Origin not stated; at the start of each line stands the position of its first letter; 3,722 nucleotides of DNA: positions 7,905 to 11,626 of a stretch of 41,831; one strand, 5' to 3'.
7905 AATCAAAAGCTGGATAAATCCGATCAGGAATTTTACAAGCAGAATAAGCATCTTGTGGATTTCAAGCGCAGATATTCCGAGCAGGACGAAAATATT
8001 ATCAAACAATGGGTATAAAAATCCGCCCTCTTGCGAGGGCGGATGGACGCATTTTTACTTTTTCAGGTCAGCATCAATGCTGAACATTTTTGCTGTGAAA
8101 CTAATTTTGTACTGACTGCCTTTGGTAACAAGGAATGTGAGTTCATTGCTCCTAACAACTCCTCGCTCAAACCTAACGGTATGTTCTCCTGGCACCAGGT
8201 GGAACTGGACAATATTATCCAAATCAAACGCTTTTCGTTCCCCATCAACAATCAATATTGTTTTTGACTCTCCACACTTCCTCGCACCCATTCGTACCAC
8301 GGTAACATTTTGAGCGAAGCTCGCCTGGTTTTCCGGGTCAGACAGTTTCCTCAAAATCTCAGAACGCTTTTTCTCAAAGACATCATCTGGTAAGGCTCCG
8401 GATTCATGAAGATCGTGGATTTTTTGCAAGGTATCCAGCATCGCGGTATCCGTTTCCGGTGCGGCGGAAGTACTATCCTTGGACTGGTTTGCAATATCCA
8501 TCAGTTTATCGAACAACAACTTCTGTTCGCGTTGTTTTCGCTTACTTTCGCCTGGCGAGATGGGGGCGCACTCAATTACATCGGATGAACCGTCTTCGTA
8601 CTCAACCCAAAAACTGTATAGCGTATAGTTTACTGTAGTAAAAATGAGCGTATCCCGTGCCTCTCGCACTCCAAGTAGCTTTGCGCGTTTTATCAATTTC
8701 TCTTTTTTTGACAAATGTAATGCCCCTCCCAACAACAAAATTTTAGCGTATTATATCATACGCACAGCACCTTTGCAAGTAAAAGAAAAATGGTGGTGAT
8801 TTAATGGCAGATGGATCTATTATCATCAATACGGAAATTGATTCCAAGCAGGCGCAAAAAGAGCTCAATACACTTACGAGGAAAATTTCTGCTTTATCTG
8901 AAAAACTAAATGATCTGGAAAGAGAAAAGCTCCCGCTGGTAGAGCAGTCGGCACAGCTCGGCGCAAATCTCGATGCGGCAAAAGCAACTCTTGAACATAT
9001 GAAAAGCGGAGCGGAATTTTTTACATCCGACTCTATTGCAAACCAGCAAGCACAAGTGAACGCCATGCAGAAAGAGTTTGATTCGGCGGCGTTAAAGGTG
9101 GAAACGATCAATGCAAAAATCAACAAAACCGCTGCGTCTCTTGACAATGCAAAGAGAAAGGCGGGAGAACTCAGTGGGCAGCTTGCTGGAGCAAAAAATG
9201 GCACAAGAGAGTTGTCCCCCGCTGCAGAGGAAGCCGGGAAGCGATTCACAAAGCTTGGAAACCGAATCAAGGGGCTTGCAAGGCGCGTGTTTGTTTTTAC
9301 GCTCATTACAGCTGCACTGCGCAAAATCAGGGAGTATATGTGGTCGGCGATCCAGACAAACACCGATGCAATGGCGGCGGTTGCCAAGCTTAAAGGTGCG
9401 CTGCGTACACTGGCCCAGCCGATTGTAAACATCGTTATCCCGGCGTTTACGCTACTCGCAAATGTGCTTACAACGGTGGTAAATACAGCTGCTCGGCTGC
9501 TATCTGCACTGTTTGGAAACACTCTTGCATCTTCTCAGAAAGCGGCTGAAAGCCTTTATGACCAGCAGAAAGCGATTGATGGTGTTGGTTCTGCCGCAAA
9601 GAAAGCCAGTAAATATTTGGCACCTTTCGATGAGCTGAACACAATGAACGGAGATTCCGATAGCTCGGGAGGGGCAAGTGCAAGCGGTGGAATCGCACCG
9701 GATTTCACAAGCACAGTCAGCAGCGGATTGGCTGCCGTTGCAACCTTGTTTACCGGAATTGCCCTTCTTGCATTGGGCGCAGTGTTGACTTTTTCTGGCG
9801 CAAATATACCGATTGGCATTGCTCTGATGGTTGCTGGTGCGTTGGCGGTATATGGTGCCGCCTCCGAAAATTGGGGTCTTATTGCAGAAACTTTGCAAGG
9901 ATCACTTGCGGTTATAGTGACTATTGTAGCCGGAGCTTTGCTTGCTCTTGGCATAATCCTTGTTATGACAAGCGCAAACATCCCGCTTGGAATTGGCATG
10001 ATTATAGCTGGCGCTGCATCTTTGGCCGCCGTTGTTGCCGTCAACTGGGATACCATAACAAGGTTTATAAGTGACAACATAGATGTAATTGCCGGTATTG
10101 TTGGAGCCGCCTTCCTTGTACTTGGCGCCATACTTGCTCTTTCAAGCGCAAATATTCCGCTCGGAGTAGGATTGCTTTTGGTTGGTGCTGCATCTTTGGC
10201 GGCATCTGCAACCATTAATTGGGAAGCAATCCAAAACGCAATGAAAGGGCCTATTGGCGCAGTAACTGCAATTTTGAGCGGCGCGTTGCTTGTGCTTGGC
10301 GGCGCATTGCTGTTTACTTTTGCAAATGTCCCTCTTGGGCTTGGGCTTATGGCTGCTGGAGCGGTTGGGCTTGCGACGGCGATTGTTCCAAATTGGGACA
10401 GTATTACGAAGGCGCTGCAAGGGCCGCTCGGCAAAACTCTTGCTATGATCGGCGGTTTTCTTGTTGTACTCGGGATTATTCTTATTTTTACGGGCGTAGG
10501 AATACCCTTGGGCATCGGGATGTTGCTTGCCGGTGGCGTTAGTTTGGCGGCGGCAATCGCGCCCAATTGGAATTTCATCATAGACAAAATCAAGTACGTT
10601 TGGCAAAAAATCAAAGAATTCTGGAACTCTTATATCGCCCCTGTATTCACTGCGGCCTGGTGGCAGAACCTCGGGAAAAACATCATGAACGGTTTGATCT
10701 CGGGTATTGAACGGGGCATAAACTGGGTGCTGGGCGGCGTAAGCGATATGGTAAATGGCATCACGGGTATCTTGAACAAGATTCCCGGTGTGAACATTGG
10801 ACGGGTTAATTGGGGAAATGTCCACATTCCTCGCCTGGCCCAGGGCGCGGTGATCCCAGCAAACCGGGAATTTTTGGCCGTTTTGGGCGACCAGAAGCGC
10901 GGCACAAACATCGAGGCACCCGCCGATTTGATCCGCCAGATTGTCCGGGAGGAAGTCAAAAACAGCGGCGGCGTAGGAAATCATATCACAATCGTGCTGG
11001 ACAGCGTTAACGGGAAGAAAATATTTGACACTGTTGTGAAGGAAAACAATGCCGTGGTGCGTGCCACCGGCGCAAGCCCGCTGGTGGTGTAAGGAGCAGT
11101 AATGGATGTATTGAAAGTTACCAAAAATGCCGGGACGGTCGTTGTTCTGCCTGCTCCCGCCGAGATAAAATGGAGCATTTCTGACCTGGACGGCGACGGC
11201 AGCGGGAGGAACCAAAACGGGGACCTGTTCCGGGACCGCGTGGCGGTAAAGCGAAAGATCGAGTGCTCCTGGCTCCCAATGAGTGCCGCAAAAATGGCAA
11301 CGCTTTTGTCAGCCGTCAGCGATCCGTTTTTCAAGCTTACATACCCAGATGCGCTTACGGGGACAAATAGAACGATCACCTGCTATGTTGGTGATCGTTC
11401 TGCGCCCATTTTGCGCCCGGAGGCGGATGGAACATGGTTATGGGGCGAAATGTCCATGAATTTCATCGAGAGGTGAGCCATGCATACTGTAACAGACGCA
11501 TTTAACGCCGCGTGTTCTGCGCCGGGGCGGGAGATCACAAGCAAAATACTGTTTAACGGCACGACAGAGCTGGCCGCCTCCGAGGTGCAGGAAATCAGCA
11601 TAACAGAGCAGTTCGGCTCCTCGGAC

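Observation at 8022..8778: Autonomous reverse-strand SHOCT-domain gene inserted between the tail chaperones and the tape measure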

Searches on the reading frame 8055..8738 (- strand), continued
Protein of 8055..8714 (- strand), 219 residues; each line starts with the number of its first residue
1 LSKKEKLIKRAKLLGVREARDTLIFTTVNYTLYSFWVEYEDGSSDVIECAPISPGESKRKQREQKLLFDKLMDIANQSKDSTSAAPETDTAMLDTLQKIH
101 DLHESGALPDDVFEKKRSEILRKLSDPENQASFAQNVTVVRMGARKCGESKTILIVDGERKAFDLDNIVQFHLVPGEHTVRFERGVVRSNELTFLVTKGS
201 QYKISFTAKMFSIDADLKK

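Call 83: search_dna_similar(query=P0009, collection=phages, mode=protein, max_evalue=0.001, max_rows=15)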
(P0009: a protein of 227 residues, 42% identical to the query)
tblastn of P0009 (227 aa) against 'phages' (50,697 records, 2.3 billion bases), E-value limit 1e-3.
Records with a match: 1; places in all: 1; records where one place covers at least 80% of the query: 1.
Best place of each record, by identity: <60% 1.
By first word of the organism name: Bacteriophage 1.
By host as written in the record: - 1.
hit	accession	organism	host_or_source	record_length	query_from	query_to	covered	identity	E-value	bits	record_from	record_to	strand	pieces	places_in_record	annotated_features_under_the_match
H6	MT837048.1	Bacteriophage sp.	human fecal samples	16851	7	222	95%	36.3%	1e-37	144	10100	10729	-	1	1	record has no annotation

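Call 84: search_dna_similar(query=P0015, collection=phages, mode=protein, max_evalue=0.001, max_rows=15)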
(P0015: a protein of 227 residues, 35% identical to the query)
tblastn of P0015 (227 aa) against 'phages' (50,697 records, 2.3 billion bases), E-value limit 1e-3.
Records with a match: 1; places in all: 1; records where one place covers at least 80% of the query: 1.
Best place of each record, by identity: <60% 1.
By first word of the organism name: Bacteriophage 1.
By host as written in the record: - 1.
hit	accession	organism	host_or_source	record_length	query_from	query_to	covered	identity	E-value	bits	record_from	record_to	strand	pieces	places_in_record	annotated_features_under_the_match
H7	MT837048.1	Bacteriophage sp.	human fecal samples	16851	7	226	97%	32.6%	2e-27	114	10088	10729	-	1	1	record has no annotation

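Call 85: search_dna_similar(query=P0009, collection=plasmids, mode=protein, max_evalue=0.001, max_rows=15)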
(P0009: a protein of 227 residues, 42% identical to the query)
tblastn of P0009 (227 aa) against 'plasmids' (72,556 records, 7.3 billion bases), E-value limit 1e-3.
No match.

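Call 86: find_encoding_contigs(protein=P0017, flank=4000, max_places=3)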
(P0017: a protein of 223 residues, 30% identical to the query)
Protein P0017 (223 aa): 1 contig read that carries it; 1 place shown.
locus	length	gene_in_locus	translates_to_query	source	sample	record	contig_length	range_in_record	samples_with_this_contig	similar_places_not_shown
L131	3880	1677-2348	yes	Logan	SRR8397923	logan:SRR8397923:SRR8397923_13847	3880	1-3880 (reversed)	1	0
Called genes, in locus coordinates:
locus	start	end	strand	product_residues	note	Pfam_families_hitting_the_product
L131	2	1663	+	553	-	?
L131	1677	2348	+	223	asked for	-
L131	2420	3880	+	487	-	?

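Call 87: find_encoding_contigs(protein=P0012, flank=4000, max_places=3)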
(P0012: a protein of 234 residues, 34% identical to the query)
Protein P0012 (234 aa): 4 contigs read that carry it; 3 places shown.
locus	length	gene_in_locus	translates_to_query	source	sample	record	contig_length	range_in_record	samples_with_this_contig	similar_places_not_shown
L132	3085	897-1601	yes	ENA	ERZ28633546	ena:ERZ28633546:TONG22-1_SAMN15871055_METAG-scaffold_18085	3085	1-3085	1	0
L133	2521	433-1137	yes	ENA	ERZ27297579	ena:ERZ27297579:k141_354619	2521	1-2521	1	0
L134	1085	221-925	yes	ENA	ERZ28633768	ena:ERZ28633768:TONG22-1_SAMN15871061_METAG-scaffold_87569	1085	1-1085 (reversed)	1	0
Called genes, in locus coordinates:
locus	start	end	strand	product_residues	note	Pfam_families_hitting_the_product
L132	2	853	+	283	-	?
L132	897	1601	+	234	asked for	-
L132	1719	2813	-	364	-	PF00589:Phage_integrase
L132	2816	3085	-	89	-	?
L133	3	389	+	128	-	?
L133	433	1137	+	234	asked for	-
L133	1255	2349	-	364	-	PF00589:Phage_integrase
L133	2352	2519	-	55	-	?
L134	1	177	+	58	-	?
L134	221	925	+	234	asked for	-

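Call 88: search_protein_families(library=pfam, proteins=[L131:2-1663:+, L131:2420-3880:+, L132:2-853:+, L132:2816-3085:-], max_evalue=0.001)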
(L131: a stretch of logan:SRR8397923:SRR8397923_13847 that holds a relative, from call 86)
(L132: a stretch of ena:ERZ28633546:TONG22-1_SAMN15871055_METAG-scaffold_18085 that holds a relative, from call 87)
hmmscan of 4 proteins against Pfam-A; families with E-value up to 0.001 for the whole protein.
L131:2-1663:+ (553 aa): 2 families
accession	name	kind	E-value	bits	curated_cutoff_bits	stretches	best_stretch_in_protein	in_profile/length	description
PF01555.25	N6_N4_Mtase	-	1.5e-36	126.9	26.7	1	75-390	1-212/221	DNA methylase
PF03602.21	Cons_hypoth95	-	0.00013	22.1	24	0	59-88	99-127/182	Conserved hypothetical protein 95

L131:2420-3880:+ (487 aa): 2 families
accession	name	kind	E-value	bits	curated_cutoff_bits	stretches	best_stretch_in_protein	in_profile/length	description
PF04851.21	ResIII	-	2.1e-17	64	22.5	1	3-195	2-162/164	Type III restriction enzyme, res subunit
PF00270.35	DEAD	-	3.4e-07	30.6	26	1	30-195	13-160/167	DEAD/DEAH box helicase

L132:2-853:+ (283 aa): 1 family
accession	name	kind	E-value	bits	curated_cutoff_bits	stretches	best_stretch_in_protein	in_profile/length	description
PF06054.18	CoiA_nuc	-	2e-08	34.9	20.3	1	43-99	34-96/158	Competence protein CoiA, nuclease-like domain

L132:2816-3085:- (89 aa): 0 families

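Call 90: find_related_loci(query=A6, collection=metagenome_contigs, flank=7000)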
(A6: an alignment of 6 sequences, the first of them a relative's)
Query A6 (223 aa) in metagenome_contigs; peptide patterns used: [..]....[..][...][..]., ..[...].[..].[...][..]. (x = any residue, [..] = any of these).
192 stretches matched a pattern; 5 encode a relative of the query (tblastn E <= 1e-3); 5 distinct loci.
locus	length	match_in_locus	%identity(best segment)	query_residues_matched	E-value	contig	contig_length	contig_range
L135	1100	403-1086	38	1-223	1e-45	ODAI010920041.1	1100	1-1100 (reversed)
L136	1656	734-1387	35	11-223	4e-36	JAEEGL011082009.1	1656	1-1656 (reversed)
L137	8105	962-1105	44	7-54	1e-10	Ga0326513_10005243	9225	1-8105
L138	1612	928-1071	44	7-54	1e-10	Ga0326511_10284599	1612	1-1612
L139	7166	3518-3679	39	13-66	4e-10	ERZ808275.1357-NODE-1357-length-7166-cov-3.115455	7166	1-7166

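Call 91: search_protein_families(library=pfam, proteins=[L096:3571-5511:+, L096:6145-6876:-, L096:7428-7928:-, L096:8787-12188:-, L096:12016-15120:+, L096:91-1965:+], max_evalue=0.001)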
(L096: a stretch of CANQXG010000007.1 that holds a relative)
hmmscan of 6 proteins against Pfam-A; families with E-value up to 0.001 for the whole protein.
L096:3571-5511:+ (646 aa): 1 family
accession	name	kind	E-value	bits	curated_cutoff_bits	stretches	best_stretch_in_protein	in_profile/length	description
PF02608.20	Bmp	-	6e-07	29.2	24.1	1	304-451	15-163/301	ABC transporter substrate-binding protein PnrA-like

L096:6145-6876:- (243 aa): 1 family
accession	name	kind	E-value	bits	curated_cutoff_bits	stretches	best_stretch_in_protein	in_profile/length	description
PF13189.12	Cytidylate_kin2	-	2.9e-51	174.6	28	1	54-228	1-175/176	Cytidylate kinase-like family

L096:7428-7928:- (166 aa): 0 families

L096:8787-12188:- (1133 aa): 0 families

L096:12016-15120:+ (1034 aa): 0 families

L096:91-1965:+ (624 aa): 4 families
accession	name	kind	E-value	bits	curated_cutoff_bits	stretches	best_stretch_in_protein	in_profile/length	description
PF02922.24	CBM_48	-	6.1e-23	81.4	22.4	1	15-92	2-83/83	Carbohydrate-binding module 48 (Isoamylase N-terminal domain)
PF02806.24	Alpha-amylase_C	-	1e-14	55.1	21.2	1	514-612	1-93/95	Alpha amylase, C-terminal all-beta domain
PF00128.31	Alpha-amylase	-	1.2e-14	54.9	22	2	162-230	26-93/446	Alpha amylase, catalytic domain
PF22019.2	GlgB_N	-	1.7e-06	28.5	27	1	15-91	20-94/94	alpha-1,4-glucan branching enzyme GlgB, N-terminal domain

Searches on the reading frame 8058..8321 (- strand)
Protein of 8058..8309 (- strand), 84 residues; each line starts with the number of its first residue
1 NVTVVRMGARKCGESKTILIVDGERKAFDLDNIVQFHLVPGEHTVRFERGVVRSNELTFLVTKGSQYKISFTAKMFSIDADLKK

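Call 67: search_protein_families(library=pfam, proteins=[window:8058-8309:-], max_evalue=10)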
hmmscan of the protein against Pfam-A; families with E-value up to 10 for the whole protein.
seq(84 aa): 0 families

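Call 72: find_homologous_proteins(query=A5, max_evalue=0.01)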
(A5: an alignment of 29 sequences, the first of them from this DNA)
Query A5 (29 sequences) (88 aa, profile of the alignment): 1 proteins with E <= 0.01 among 130 candidates.
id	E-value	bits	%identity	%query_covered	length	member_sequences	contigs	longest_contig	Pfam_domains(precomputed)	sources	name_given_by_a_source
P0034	3.0e-16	77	28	91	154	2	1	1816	-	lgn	-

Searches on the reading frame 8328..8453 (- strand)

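Call 67: search_protein_families(library=pfam, proteins=[window:8328-8453:-], max_evalue=10)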
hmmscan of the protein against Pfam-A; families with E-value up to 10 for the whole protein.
seq(42 aa): 1 family
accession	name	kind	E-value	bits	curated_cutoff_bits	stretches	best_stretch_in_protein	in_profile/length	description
PF09440.15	eIF3_N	-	0.11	13.3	26.8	1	2-39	43-80/133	eIF3 subunit 6 N terminal domain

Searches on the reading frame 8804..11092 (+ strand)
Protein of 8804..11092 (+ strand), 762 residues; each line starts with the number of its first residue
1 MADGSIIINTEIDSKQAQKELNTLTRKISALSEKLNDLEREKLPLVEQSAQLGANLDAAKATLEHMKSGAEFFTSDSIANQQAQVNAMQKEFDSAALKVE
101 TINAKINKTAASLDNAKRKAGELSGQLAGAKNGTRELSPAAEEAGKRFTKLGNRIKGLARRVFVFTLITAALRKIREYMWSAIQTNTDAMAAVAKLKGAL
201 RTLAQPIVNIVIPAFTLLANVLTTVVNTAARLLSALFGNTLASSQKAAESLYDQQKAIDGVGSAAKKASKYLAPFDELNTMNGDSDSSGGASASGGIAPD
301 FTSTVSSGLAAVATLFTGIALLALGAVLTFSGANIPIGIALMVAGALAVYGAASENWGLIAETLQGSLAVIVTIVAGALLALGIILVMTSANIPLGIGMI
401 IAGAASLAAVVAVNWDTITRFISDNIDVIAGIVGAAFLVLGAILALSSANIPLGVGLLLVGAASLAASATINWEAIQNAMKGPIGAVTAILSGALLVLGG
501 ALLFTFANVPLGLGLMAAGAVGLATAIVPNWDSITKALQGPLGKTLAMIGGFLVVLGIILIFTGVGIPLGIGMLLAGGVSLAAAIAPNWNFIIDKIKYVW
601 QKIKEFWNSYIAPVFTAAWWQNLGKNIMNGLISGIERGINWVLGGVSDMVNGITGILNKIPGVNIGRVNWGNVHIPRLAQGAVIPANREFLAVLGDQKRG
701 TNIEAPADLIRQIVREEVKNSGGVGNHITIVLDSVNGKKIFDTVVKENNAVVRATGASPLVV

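Call 5: search_protein_families(library=pfam, proteins=[window:8804-11092:+], max_evalue=0.1)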
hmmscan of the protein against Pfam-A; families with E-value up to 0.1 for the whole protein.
window:8804-11092:+ (762 aa): 12 families
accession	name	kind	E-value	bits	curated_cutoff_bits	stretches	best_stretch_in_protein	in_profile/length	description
PF00261.25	Tropomyosin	-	6.6e-05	22.9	38.6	1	11-159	33-187/242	Tropomyosin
PF19220.6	Rod_CreS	-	0.002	17.7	100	1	7-160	8-160/359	Crescentin, rod domain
PF24627.1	PUMA_CC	-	0.006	17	30.1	0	15-42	46-73/74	PUMA coiled-coil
PF06657.18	Cep57_MT_bd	-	0.0064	17.4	31.3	0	85-120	17-52/77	Centrosome microtubule-binding domain of Cep57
PF13874.11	Nup54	-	0.0072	16.8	30.5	0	80-126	40-87/140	Nucleoporin complex subunit 54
PF05531.17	NPV_P10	-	0.015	16.2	29.8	0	20-66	12-54/75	Nucleopolyhedrovirus P10 protein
PF25526.1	LIP-1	-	0.018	14.8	34.1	0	78-155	5-82/250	Liprin-alpha-like coiled coil domain 2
PF15905.10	HMMR_N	-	0.024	14.5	30.1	1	9-99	182-278/330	Hyaluronan mediated motility receptor N-terminal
PF11932.13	DUF3450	-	0.024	14.4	32.6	1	77-142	38-103/241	Protein of unknown function (DUF3450)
PF06160.17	EzrA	-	0.029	13.1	39.6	1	14-124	381-492/557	Septation ring formation regulator, EzrA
PF25014.1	NET2A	-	0.03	14.6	33.1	0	7-105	141-231/235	NET2A-like domain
PF25450.1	Rab11-FIP3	-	0.06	14.1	31.9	0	15-67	64-116/125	Rab11-FIP3-like domain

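Call 8: search_protein_families(library=phrogs, proteins=[window:8804-11092:+], max_evalue=0.01)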
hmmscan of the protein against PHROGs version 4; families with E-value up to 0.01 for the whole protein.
window:8804-11092:+ (762 aa): 11 families
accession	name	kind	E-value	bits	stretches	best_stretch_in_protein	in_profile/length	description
phrog_1535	-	tail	5.1e-43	148.4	3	140-302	315-497/1152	tail length tape measure protein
phrog_23464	-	unknown function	7.9e-17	62.1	2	649-738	426-514/539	-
phrog_58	-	tail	1.5e-15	57.7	1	1-660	170-962/1544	tail length tape measure protein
phrog_167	-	tail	1.6e-06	27.2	1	15-172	127-279/1555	tail length tape measure protein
phrog_1272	-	tail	2.5e-05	23.2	1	11-196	83-273/1606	tail length tape measure protein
phrog_4704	-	tail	2.7e-05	24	1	14-156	54-180/625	tail length tape measure protein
phrog_31409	-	tail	3.7e-05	23.9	1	193-266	248-324/365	tail length tape measure protein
phrog_5105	-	unknown function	0.00013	23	1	16-140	37-152/159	-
phrog_37543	-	unknown function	0.00035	20.3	1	112-242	21-156/622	-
phrog_1533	-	tail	0.0017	16.9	1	16-168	55-242/1688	tail length tape measure protein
phrog_6631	-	unknown function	0.0069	16.9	0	17-115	44-139/251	-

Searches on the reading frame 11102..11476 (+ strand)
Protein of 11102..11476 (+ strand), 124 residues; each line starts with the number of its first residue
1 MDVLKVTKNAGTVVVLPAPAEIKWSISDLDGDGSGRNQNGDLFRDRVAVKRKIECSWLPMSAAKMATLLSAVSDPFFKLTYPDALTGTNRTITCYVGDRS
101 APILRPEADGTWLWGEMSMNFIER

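Call 5: search_protein_families(library=pfam, proteins=[window:11102-11476:+], max_evalue=0.1)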
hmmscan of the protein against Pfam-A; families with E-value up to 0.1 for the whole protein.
window:11102-11476:+ (124 aa): 1 family
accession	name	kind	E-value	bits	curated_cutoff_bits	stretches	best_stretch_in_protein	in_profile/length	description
PF20458.3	DUF6711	-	2.8e-11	44.4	27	1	17-123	16-133/134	Family of unknown function (DUF6711)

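Call 8: search_protein_families(library=phrogs, proteins=[window:11102-11476:+], max_evalue=0.01)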
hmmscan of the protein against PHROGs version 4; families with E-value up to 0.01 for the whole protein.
window:11102-11476:+ (124 aa): 1 family
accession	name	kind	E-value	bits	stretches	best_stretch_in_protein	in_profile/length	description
phrog_1194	-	unknown function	1.2e-35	123.1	1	10-124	9-125/125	-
